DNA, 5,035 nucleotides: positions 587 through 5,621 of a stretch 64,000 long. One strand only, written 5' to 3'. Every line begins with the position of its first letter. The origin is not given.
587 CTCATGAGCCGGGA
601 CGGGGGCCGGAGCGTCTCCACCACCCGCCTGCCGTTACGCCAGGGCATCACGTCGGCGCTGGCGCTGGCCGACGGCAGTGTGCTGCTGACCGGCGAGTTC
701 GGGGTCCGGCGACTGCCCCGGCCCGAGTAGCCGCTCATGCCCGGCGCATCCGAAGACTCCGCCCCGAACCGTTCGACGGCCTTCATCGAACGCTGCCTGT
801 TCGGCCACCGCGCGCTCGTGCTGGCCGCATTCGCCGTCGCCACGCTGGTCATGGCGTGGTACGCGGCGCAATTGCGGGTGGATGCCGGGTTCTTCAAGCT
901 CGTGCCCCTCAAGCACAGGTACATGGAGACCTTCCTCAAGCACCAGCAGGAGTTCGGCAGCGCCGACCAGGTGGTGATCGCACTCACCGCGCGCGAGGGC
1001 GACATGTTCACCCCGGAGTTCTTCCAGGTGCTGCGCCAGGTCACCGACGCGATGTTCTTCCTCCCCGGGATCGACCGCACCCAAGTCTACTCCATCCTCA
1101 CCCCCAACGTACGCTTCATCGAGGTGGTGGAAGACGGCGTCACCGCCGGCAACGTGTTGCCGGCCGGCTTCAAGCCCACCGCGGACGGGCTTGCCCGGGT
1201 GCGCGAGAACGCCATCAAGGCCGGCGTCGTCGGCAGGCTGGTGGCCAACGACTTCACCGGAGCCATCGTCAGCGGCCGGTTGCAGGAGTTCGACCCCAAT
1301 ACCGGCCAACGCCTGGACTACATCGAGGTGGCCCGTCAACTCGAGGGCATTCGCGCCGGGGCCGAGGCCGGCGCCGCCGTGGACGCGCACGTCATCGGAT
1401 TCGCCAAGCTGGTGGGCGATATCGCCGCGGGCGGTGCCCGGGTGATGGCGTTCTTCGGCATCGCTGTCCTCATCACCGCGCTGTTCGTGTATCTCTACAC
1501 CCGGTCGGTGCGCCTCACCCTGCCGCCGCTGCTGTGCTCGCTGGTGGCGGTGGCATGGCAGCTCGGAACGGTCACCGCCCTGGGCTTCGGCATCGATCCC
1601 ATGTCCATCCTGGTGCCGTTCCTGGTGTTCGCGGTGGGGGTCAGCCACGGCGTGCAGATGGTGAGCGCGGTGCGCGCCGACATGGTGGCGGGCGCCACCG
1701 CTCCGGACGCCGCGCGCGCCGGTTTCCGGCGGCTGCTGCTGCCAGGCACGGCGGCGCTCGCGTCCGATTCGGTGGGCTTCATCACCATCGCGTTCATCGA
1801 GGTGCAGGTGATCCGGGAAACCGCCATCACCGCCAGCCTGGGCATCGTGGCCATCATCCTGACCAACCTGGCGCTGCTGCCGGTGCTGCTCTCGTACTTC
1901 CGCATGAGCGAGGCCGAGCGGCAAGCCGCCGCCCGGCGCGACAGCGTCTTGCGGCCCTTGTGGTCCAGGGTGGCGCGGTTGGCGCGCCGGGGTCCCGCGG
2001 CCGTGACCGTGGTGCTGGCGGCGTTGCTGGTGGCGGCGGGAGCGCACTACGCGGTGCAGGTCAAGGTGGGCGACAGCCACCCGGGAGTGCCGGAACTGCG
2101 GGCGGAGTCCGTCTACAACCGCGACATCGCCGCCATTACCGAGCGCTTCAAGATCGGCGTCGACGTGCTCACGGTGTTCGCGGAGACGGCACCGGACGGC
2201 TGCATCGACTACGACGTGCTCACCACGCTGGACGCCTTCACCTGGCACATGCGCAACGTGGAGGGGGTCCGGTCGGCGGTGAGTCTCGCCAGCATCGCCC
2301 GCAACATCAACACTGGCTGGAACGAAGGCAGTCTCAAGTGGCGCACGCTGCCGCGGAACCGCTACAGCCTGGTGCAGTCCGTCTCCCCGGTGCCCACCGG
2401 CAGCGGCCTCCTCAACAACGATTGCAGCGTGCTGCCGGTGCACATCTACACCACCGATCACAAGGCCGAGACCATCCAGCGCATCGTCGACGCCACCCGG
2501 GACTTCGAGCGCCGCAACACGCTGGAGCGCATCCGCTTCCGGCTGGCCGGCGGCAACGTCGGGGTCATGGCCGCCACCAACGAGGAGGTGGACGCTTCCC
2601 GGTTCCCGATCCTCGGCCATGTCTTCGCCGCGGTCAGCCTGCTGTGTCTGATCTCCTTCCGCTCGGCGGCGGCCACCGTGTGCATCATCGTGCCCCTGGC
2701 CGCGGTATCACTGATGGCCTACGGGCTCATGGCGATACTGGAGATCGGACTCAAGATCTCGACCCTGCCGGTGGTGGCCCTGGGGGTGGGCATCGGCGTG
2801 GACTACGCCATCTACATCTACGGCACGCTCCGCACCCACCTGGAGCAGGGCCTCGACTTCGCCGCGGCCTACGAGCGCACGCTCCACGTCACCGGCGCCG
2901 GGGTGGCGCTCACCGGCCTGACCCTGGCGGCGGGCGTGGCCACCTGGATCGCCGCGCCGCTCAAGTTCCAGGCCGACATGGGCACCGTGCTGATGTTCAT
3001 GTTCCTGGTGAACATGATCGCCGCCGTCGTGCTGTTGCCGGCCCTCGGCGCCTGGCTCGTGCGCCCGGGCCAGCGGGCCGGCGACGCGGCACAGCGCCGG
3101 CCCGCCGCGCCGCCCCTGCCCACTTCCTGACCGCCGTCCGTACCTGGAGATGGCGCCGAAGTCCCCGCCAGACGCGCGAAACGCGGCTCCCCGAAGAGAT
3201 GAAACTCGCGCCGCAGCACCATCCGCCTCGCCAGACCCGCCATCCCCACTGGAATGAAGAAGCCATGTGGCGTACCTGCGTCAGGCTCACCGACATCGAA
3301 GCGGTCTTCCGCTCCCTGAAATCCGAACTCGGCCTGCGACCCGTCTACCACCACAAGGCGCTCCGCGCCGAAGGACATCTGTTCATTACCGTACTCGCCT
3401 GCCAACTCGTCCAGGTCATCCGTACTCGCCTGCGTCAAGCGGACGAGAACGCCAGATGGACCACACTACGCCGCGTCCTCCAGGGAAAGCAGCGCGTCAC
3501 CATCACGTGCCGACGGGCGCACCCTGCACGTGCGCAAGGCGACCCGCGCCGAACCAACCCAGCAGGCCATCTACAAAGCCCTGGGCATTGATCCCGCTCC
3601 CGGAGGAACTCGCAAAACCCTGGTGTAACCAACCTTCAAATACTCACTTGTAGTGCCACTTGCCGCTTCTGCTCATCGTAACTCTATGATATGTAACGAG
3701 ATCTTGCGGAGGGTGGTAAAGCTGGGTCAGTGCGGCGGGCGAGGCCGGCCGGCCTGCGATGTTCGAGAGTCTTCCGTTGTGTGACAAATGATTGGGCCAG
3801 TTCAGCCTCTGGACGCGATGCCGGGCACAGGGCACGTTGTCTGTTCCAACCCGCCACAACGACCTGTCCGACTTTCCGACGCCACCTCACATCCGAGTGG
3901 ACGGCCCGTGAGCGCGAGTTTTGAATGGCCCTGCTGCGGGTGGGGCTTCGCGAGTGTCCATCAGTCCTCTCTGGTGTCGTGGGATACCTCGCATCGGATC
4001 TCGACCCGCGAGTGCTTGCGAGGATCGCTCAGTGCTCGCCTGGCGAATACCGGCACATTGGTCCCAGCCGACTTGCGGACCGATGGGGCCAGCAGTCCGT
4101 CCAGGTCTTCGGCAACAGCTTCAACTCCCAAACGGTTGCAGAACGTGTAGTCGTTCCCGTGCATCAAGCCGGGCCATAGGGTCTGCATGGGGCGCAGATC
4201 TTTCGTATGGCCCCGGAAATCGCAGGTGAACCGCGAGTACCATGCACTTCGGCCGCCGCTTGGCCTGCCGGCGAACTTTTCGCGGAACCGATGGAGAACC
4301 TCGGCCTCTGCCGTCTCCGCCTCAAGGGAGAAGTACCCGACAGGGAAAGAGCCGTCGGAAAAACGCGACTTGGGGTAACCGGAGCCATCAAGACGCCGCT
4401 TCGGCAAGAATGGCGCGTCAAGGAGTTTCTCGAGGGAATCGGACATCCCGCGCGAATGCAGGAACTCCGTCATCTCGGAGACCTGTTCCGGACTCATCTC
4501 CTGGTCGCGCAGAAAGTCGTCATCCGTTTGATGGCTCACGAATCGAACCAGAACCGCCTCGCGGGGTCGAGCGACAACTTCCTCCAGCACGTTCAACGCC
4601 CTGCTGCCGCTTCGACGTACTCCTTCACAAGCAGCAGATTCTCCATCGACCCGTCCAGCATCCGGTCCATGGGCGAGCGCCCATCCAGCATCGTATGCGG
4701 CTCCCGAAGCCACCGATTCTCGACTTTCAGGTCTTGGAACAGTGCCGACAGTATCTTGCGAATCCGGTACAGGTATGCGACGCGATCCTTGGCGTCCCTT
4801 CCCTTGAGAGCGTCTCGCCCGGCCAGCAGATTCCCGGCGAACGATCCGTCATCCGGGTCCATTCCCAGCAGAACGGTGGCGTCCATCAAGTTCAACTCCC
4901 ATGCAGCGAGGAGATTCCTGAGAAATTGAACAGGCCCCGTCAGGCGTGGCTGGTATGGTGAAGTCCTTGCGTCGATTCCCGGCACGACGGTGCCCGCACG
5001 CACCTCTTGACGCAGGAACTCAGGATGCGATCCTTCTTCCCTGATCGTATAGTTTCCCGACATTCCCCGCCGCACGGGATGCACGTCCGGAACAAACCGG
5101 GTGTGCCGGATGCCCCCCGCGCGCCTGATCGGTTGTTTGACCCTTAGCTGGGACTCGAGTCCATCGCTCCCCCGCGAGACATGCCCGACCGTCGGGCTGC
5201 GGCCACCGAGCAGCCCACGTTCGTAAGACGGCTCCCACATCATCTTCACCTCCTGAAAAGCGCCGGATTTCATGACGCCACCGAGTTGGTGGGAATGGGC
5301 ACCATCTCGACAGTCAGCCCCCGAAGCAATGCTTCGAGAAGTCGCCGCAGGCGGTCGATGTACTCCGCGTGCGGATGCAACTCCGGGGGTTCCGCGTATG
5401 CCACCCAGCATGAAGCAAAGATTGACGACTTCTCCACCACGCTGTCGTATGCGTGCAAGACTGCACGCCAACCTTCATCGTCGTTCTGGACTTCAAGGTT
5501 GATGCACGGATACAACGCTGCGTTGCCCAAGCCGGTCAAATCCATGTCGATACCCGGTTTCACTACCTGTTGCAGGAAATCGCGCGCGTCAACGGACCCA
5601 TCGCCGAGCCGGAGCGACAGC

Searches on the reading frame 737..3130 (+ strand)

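Call 12: search_protein_families(library=pfam, proteins=[window:737-3130:+], max_evalue=0.001)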
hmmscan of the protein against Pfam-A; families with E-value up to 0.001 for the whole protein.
window:737-3130:+ (797 aa): 2 families
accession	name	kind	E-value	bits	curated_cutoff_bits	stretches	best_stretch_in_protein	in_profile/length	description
PF03176.21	MMPL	-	3.8e-23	82.4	20.5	2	570-776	92-304/333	MMPL family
PF00873.25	ACR_tran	-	9.3e-06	24.1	28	1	633-782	347-497/1021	AcrB/AcrD/AcrF family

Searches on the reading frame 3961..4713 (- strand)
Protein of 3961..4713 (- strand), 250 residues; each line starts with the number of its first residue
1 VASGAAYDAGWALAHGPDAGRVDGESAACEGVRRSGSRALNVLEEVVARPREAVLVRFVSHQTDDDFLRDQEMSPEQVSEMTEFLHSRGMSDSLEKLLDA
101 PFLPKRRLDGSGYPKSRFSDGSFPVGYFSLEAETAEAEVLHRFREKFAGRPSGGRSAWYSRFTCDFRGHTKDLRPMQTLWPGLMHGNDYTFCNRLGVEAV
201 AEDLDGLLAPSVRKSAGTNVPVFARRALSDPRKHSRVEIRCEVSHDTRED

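Call 12: search_protein_families(library=pfam, proteins=[window:3961-4713:-], max_evalue=0.001)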
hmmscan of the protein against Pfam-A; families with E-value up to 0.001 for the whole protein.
window:3961-4713:- (250 aa): 1 family
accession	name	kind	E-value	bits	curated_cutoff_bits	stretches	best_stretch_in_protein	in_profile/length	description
PF08808.17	RES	-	3.1e-16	60.2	23.2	1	110-233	19-148/157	RES domain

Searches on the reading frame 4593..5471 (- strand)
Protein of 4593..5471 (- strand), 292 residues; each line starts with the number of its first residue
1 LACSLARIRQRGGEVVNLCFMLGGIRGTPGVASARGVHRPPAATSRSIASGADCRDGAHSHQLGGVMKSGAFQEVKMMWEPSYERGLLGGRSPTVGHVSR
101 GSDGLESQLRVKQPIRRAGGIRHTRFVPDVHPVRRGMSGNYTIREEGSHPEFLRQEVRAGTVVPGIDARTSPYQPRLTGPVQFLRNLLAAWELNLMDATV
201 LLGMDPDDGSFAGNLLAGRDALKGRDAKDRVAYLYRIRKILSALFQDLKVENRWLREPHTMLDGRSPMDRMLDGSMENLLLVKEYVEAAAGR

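Call 12: search_protein_families(library=pfam, proteins=[window:4593-5471:-], max_evalue=0.001)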
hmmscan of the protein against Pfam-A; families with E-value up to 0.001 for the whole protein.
window:4593-5471:- (292 aa): 1 family
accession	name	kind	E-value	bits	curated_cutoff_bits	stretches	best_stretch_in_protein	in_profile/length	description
PF09722.15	Xre_MbcA_ParS_C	-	6e-08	33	24.5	1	243-291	4-50/51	Antitoxin Xre/MbcA/ParS C-terminal toxin-binding domain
